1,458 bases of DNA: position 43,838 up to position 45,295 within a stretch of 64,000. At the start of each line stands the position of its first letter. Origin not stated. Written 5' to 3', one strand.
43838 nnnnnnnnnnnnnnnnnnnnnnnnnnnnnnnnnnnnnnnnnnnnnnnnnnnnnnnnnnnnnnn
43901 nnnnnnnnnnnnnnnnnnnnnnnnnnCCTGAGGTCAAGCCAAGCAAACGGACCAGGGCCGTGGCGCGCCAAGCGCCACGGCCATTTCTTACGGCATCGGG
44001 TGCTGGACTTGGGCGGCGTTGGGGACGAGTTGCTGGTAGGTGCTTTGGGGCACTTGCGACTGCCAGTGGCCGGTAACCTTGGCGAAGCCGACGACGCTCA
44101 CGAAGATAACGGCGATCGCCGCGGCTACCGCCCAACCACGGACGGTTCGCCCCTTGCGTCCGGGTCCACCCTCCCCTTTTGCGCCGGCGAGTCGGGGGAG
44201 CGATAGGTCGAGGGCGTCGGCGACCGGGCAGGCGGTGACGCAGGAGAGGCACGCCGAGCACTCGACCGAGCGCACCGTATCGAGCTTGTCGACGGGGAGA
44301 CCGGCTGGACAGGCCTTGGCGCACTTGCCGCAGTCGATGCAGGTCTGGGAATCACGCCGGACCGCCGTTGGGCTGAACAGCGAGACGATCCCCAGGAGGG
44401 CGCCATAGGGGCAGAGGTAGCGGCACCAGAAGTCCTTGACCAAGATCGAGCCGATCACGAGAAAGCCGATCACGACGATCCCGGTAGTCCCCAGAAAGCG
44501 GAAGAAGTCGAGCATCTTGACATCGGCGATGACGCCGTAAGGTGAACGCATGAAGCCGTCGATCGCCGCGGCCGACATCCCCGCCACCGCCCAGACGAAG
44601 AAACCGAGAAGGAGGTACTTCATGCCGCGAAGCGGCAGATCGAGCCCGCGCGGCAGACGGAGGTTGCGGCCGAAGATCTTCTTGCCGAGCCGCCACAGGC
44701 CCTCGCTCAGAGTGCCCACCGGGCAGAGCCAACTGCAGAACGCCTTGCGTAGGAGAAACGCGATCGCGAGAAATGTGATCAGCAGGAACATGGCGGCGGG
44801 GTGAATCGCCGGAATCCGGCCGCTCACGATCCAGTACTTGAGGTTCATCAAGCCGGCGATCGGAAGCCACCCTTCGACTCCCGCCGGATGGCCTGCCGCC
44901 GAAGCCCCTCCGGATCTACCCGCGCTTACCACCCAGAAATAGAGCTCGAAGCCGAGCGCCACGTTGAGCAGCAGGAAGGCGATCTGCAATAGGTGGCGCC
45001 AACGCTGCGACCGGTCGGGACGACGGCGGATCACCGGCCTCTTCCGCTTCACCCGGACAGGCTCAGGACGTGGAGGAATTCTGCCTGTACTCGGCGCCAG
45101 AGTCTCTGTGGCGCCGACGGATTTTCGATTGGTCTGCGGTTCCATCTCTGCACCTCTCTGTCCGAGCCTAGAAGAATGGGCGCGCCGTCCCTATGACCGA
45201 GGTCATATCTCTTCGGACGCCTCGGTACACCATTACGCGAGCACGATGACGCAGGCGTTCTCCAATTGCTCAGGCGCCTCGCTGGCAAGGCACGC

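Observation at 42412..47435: ImcH-like and CbcL-like inner-membrane cytochromes juxtaposed around a NapH-like polyferredoxin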

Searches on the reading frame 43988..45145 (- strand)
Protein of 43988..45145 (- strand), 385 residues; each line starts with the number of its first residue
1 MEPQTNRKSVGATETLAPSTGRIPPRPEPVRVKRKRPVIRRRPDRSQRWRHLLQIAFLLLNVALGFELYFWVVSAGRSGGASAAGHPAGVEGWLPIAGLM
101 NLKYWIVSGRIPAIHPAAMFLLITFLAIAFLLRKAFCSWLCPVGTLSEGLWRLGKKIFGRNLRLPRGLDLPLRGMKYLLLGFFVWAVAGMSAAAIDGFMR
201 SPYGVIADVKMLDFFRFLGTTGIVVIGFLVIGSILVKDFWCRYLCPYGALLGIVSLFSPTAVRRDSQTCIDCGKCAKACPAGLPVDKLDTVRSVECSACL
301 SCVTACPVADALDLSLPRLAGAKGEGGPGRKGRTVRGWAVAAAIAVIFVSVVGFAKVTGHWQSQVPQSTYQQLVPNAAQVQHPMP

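Call 3: search_protein_families(library=pfam, proteins=[window:43988-45145:-], max_evalue=0.01)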
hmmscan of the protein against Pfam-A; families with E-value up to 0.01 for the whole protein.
window:43988-45145:- (385 aa): 12 families
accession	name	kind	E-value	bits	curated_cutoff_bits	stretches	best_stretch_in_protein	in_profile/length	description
PF12801.12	Fer4_5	-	8.8e-18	64.5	22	2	115-160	2-47/48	4Fe-4S binding domain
PF00037.32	Fer4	-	1.3e-08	34.7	21.1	1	265-282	4-21/24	4Fe-4S binding domain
PF13237.11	Fer4_10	-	4.8e-08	33.2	25.5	1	262-307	2-53/53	4Fe-4S dicluster domain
PF14697.11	Fer4_21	-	4.2e-07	30.4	35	1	265-313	4-58/59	4Fe-4S dicluster domain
PF13187.11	Fer4_9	-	2.2e-06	28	27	2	269-308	2-49/52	4Fe-4S dicluster domain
PF12837.12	Fer4_6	-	5.3e-06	26.6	25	1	262-283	2-23/24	4Fe-4S binding domain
PF12838.12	Fer4_7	-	1.1e-05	26.2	27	1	241-282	8-51/52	4Fe-4S dicluster domain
PF12797.12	Fer4_2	-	9.8e-05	22.5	24.5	1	262-281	3-22/22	4Fe-4S binding domain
PF13746.11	Fer4_18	-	0.00049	20.7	27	1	265-307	57-96/114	4Fe-4S dicluster domain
PF13484.11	Fer4_16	-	0.00097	20.3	30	0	269-282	2-15/66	4Fe-4S double cluster binding domain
PF12798.12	Fer4_3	-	0.001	20.2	27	0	269-282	1-14/15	4Fe-4S binding domain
PF16479.10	DUF5056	-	0.0017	19.1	28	0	36-65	23-52/93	Domain of unknown function (DUF5056)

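Call 4: search_protein_families(library=ncbifam, proteins=[window:43988-45145:-], max_evalue=0.01)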
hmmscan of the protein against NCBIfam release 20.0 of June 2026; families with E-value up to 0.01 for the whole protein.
window:43988-45145:- (385 aa): 26 families (the best 25 are shown)
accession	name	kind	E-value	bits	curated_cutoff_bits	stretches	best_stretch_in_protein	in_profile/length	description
TIGR02163.1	napH_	subfamily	2.1e-21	76.6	213.05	1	123-308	68-248/255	NapH/MauN family ferredoxin-type protein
NF007013.0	PRK09477.1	equivalog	4.5e-19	68.6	234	1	93-307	62-270/286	quinol dehydrogenase ferredoxin subunit NapH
NF046105.1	TransRegNosR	equivalog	2.4e-16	59.2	1000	1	118-303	480-662/680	transcriptional regulator NosR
TIGR02745.1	ccoG_rdxA_fixG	equivalog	1.4e-06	27.6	316.7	2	119-249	56-192/435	cytochrome c oxidase accessory protein CcoG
NF038196.1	ferrodoxin_EFR1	subfamily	2.2e-06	27.9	75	1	266-308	183-226/242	EFR1 family ferrodoxin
NF045874.1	Vhu_polyferre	exception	8.1e-06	24.8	600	1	239-309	36-102/381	F420-non-reducing hydrogenase associated-polyferredoxin VhuB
NF007382.0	PRK09898.1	equivalog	9.8e-06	25.2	213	1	240-309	130-196/208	ferredoxin-like protein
NF058577.1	FdxA_fam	equivalog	3.9e-05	23.8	65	1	264-282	33-51/52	4Fe-4S ferredoxin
NF005504.0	PRK07118.1-3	equivalog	7.9e-05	22.1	437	1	263-318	215-272/293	Fe-S cluster domain-containing protein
TIGR04395.1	cutC_activ_rSAM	equivalog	0.00011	21.6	360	1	265-308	52-100/309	choline TMA-lyase-activating enzyme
TIGR01944.1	rnfB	subfamily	0.00016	21.3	68.7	1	265-308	111-157/190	RnfABCDGE type electron transport complex subunit B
NF043039.1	HgcAB_like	equivalog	0.00024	20.8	285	1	251-308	287-346/350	HgcAB-like fusion protein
TIGR02700.1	flavo_MJ0208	hypoth_equivalog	0.0014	18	251.35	1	243-308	126-191/234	dihydromethanopterin reductase (acceptor)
NF006446.0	PRK08764.1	equivalog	0.0025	17.7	220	1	268-312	87-133/139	Rnf electron transport complex subunit RnfB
TIGR02951.1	DMSO_dmsB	equivalog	0.003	17.6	214.1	0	236-304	67-132/161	DMSO/selenate family reductase complex B subunit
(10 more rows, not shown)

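Call 24: find_homologous_proteins(query=window:43988-45145:-)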
Query window:43988-45145:- (385 aa): 7994 proteins with E <= 0.001 among 8000 candidates; the best 120 are listed.
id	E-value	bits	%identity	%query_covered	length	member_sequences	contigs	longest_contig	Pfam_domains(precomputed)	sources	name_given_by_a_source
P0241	1.2e-259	879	100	100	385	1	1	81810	PF14697.12,PF12801.13,PF12837.13,PF00037.33,PF13237.12,PF13187.12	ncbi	-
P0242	7.7e-197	672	84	90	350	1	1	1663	PF14697.12,PF12801.13,PF12837.13,PF00037.33,PF13237.12,PF13187.12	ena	-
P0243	6.2e-161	554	66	93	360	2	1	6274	PF14697.12,PF12801.13,PF12837.13,PF00037.33,PF13237.12,PF13187.12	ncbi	-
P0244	5.3e-153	528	63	94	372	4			PF14697.12,PF12801.13,PF12797.13,PF12837.13,PF00037.33,PF12838.13,PF13237.12,PF13187.12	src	-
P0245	1.4e-152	526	62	97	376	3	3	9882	PF14697.12,PF12801.13,PF12837.13,PF00037.33,PF12838.13,PF13237.12,PF13187.12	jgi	jgi:polyferredoxin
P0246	1.2e-151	523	61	97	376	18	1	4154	PF14697.12,PF12801.13,PF12837.13,PF00037.33,PF12838.13,PF13237.12,PF13187.12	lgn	-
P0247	2.2e-151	523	64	89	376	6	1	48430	PF14697.12,PF12801.13,PF12837.13,PF00037.33,PF12838.13,PF13237.12,PF13187.12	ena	-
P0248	2.6e-151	522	67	92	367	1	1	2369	PF14697.12,PF12801.13,PF12837.13,PF00037.33,PF13237.12,PF13187.12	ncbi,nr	ncbi:MAG TPA: 4Fe-4S binding protein [Thermoanaerobaculia bacterium]|nr:4Fe-4S binding protein [Ther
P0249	4.2e-151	522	61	97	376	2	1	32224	PF14697.12,PF12801.13,PF12837.13,PF00037.33,PF12838.13,PF13237.12,PF13187.12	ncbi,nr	ncbi:MAG TPA: 4Fe-4S binding protein [Terriglobia bacterium]|nr:4Fe-4S binding protein [Terriglobia 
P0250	9.8e-151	520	62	96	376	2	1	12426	PF14697.12,PF12801.13,PF12837.13,PF00037.33,PF12838.13,PF13237.12,PF13187.12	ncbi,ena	-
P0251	2.5e-150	519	62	96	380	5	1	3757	PF14697.12,PF12801.13,PF12837.13,PF00037.33,PF12838.13,PF13237.12,PF13187.12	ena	-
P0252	3.1e-150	519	62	94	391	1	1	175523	PF14697.12,PF12801.13,PF12797.13,PF12837.13,PF00037.33,PF12838.13,PF13237.12,PF13187.12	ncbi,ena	-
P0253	4.1e-150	518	61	97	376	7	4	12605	PF14697.12,PF12801.13,PF12837.13,PF00037.33,PF12838.13,PF13237.12,PF13187.12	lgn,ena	-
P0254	5.0e-150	518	64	92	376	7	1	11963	PF14697.12,PF12801.13,PF12837.13,PF00037.33,PF12838.13,PF13237.12,PF13187.12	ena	-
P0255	2.1e-149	516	59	100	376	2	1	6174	PF14697.12,PF12801.13,PF12837.13,PF00037.33,PF13237.12,PF13187.12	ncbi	-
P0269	6.4e-148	511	59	97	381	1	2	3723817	PF14697.12,PF12801.13,PF12837.13,PF00037.33,PF13237.12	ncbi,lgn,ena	-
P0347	5.5e-145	501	57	99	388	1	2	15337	PF14697.12,PF12801.13,PF12837.13,PF00037.33,PF13237.12,PF13187.12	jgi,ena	-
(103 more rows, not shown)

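Call 25: find_encoding_contigs(protein=P0347, flank=10000, max_places=2)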
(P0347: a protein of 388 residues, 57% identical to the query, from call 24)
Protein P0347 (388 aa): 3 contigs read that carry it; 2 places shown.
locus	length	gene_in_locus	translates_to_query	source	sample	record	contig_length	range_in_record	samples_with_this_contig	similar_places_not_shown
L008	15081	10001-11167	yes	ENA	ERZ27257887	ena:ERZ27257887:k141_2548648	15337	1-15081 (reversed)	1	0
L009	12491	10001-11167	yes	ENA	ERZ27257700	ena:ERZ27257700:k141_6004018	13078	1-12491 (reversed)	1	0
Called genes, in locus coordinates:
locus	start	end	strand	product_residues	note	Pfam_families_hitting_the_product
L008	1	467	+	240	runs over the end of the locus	?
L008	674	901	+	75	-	PF04014:MazE_antitoxin (weak)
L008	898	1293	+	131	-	PF02661:Fic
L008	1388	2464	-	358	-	PF01018:GTP1_OBG, PF01926:MMR_HSR1, PF02421:FeoB_N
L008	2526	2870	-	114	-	-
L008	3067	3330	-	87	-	PF01016:Ribosomal_L27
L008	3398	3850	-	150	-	PF00829:Ribosomal_L21p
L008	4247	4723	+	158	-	PF08332:CaMKII_AD (weak), PF13474:SnoaL_3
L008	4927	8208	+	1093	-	PF00069:Pkinase, PF07714:PK_Tyr_Ser-Thr, PF03109:ABC1, PF01636:APH (weak), PF13424:TPR_12, PF00515:TPR_1, PF17874:TPR_MalT, PF13424:TPR_12, +6 more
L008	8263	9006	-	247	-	PF01925:TauE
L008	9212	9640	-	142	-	PF04199:Cyclase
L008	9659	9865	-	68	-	PF04199:Cyclase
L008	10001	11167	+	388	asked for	PF12801:Fer4_5, PF00037:Fer4 (faint), PF12837:Fer4_6 (faint), PF13187:Fer4_9 (faint), PF12801:Fer4_5, PF13237:Fer4_10, PF14697:Fer4_21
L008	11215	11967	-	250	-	-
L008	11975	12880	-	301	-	PF03309:Pan_kinase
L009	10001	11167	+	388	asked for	PF12801:Fer4_5, PF00037:Fer4 (faint), PF12837:Fer4_6 (faint), PF13187:Fer4_9 (faint), PF12801:Fer4_5, PF13237:Fer4_10, PF14697:Fer4_21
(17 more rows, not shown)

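Call 26: find_encoding_contigs(protein=P0269, flank=6000, max_places=2)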
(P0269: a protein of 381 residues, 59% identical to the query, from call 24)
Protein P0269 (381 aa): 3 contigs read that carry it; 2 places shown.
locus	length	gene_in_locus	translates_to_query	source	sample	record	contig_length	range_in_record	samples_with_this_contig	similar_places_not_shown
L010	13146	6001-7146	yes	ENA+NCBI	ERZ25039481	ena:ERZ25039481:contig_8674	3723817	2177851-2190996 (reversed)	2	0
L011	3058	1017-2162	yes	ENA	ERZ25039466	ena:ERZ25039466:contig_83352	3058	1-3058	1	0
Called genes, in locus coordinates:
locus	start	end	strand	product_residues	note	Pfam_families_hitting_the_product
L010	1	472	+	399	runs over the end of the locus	PF13181:TPR_8 (faint), PF13428:TPR_14 (faint), PF13431:TPR_17 (faint), PF14559:TPR_19 (faint), PF13414:TPR_11 (faint), PF00515:TPR_1 (weak), PF07719:TPR_2 (weak)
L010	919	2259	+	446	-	PF00150:Cellulase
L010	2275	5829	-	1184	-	PF00069:Pkinase, PF07714:PK_Tyr_Ser-Thr, PF03109:ABC1, PF13181:TPR_8 (weak), PF14559:TPR_19, PF13424:TPR_12, PF17874:TPR_MalT, PF13424:TPR_12, +19 more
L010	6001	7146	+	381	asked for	PF12801:Fer4_5, PF00037:Fer4 (faint), PF12801:Fer4_5 (weak), PF12837:Fer4_6 (faint), PF13237:Fer4_10, PF14697:Fer4_21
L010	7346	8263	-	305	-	PF00582:Usp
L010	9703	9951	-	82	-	-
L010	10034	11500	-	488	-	PF00072:Response_reg, PF00158:Sigma54_activat, PF14532:Sigma54_activ_2, PF07724:AAA_2 (weak), PF07728:AAA_5, PF00004:AAA (weak), PF25601:AAA_lid_14, PF02954:HTH_8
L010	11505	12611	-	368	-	PF00672:HAMP, PF00512:HisKA, PF02518:HATPase_c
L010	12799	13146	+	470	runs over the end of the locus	PF01134:GIDA (faint), PF01262:AlaDh_PNT_C (faint), PF02737:3HCDH_N (faint), PF07992:Pyr_redox_2, PF12831:FAD_oxidored (weak), PF13738:Pyr_redox_3, PF00070:Pyr_redox, PF02852:Pyr_redox_dim, +2 more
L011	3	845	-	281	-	?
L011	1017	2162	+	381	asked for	PF12801:Fer4_5, PF00037:Fer4 (faint), PF12801:Fer4_5 (weak), PF12837:Fer4_6 (faint), PF13237:Fer4_10, PF14697:Fer4_21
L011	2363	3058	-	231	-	?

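Call 27: find_encoding_contigs(protein=P0247, flank=6000, max_places=2)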
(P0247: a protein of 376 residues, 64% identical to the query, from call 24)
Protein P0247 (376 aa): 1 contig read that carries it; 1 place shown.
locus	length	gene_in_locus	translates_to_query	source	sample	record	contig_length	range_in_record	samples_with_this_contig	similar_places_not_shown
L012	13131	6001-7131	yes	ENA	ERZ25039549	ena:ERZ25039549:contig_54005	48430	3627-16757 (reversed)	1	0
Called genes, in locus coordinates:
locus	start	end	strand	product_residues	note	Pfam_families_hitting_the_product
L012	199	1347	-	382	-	PF13620:CarboxypepD_reg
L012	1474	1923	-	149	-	PF13683:rve_3, PF13333:rve_2 (weak)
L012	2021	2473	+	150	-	PF00665:rve, PF13683:rve_3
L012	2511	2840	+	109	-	-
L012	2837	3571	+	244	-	PF00589:Phage_integrase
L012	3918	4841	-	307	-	PF07724:AAA_2, PF10431:ClpB_D2-small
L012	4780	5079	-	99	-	-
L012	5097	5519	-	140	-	-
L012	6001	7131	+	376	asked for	PF12801:Fer4_5, PF00037:Fer4 (faint), PF12837:Fer4_6 (faint), PF12838:Fer4_7 (faint), PF12801:Fer4_5, PF13187:Fer4_9 (faint), PF13237:Fer4_10, PF14697:Fer4_21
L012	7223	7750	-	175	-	PF12276:DUF3617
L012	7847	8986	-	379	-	PF12483:GIDE (faint)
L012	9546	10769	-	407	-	PF01717:Meth_synt_2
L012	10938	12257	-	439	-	PF07690:MFS_1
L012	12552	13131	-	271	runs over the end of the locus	PF04962:KduI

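Call 72: find_encoding_contigs(protein=P0243, flank=6000, max_places=2)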
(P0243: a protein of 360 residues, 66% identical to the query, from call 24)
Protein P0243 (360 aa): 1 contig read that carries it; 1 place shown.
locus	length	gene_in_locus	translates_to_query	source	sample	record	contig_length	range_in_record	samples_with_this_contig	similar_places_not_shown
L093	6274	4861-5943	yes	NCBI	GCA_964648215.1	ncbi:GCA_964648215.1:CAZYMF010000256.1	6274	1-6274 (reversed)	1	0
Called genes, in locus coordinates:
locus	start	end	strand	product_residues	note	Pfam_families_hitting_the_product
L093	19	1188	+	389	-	PF03599:CdhD, PF12838:Fer4_7 (faint), PF13183:Fer4_8 (faint), PF14697:Fer4_21 (faint), PF00037:Fer4 (faint), PF12837:Fer4_6 (faint)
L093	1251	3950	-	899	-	PF08757:CotH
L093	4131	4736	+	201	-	-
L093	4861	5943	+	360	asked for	PF12801:Fer4_5, PF00037:Fer4 (faint), PF12801:Fer4_5 (weak), PF12837:Fer4_6 (faint), PF13187:Fer4_9 (faint), PF13237:Fer4_10, PF14697:Fer4_21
